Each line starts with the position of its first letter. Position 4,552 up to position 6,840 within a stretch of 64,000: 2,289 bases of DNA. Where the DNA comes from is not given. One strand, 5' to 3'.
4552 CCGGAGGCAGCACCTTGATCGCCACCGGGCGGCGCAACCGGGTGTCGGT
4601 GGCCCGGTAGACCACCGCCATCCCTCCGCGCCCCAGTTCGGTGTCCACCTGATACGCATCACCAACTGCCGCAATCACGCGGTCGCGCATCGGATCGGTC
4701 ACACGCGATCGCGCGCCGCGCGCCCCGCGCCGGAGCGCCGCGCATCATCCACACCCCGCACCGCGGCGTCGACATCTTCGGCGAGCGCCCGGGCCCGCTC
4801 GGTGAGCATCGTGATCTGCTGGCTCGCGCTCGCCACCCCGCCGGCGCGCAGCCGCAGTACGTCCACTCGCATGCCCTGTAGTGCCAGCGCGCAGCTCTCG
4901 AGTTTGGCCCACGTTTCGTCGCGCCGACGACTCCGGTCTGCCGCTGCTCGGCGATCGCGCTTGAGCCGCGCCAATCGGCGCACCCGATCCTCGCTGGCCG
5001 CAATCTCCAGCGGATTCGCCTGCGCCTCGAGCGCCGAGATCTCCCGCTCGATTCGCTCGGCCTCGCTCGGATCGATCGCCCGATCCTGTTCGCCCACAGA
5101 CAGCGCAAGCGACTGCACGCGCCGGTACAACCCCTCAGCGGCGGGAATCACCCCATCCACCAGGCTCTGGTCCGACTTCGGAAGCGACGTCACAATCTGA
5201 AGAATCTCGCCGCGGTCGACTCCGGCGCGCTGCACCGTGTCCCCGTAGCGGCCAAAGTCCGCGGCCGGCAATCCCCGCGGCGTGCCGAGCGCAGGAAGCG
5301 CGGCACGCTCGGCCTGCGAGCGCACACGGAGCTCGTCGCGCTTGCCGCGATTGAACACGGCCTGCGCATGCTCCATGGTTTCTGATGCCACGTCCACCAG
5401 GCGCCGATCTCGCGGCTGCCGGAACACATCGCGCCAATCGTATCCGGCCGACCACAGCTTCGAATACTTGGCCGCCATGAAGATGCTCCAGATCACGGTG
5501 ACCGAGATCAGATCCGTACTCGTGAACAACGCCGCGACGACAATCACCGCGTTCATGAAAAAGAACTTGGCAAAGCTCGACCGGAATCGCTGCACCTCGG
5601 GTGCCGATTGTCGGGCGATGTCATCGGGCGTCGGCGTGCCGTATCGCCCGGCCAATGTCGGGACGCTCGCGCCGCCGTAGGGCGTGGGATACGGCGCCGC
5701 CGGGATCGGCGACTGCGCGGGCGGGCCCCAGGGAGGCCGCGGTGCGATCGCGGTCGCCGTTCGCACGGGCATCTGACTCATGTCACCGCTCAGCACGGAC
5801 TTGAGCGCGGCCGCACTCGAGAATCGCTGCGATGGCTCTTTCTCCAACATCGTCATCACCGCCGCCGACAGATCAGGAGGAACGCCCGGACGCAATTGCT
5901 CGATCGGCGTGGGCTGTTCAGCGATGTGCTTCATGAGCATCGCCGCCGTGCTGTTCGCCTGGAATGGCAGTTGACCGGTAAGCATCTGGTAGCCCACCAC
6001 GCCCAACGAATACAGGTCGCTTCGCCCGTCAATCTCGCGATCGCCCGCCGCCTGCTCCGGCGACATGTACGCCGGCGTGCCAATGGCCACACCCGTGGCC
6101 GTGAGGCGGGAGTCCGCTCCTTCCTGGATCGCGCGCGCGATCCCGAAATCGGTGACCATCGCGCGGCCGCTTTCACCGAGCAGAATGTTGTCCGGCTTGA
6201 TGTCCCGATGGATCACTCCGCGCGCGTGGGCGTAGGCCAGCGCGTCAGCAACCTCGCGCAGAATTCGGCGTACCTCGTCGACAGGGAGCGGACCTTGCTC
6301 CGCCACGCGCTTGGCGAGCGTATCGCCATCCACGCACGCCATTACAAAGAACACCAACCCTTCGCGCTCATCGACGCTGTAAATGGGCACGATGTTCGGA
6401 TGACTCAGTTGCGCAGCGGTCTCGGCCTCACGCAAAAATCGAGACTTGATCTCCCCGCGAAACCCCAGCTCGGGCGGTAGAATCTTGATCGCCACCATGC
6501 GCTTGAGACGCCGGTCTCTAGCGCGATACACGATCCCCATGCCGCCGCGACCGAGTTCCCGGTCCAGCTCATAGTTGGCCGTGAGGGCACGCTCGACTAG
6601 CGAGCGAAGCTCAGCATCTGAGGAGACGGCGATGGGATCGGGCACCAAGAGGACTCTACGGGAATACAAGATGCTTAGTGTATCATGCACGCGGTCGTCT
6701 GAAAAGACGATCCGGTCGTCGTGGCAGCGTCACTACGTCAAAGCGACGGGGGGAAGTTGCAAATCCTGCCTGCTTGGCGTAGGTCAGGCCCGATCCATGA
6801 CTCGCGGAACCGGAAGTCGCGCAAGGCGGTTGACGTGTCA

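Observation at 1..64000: Hyper-abundant heptamer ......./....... at about 1 per kb, in all usable reading frames, forcing rare codons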

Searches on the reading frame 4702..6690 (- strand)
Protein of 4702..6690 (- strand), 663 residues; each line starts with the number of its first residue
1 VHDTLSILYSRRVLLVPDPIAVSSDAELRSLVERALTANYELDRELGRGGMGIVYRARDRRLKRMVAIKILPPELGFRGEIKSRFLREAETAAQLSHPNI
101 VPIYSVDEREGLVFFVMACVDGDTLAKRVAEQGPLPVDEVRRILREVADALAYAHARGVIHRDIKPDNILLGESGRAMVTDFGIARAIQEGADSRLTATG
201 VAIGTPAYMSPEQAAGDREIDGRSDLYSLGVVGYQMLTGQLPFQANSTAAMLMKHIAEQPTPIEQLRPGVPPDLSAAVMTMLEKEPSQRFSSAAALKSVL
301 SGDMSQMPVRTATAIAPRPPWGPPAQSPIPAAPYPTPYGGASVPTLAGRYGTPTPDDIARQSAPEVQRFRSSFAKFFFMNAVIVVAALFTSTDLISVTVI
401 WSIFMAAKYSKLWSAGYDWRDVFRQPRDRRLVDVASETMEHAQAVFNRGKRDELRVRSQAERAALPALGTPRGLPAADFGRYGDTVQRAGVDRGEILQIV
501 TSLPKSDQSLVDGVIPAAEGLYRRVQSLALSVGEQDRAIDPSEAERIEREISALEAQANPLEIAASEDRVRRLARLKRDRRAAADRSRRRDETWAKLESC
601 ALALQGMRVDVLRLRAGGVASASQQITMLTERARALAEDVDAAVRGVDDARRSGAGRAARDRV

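Call 12: search_protein_families(library=pfam, proteins=[window:4702-6690:-], max_evalue=0.00001)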
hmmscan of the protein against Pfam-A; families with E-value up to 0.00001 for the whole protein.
window:4702-6690:- (663 aa): 2 families
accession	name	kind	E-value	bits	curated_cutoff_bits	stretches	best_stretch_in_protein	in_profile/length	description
PF00069.31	Pkinase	-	6.2e-53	180.3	31.7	1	40-298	1-260/263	Protein kinase domain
PF07714.23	PK_Tyr_Ser-Thr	-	5e-33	114.9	23.1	1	41-291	2-250/258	Protein tyrosine and serine/threonine kinase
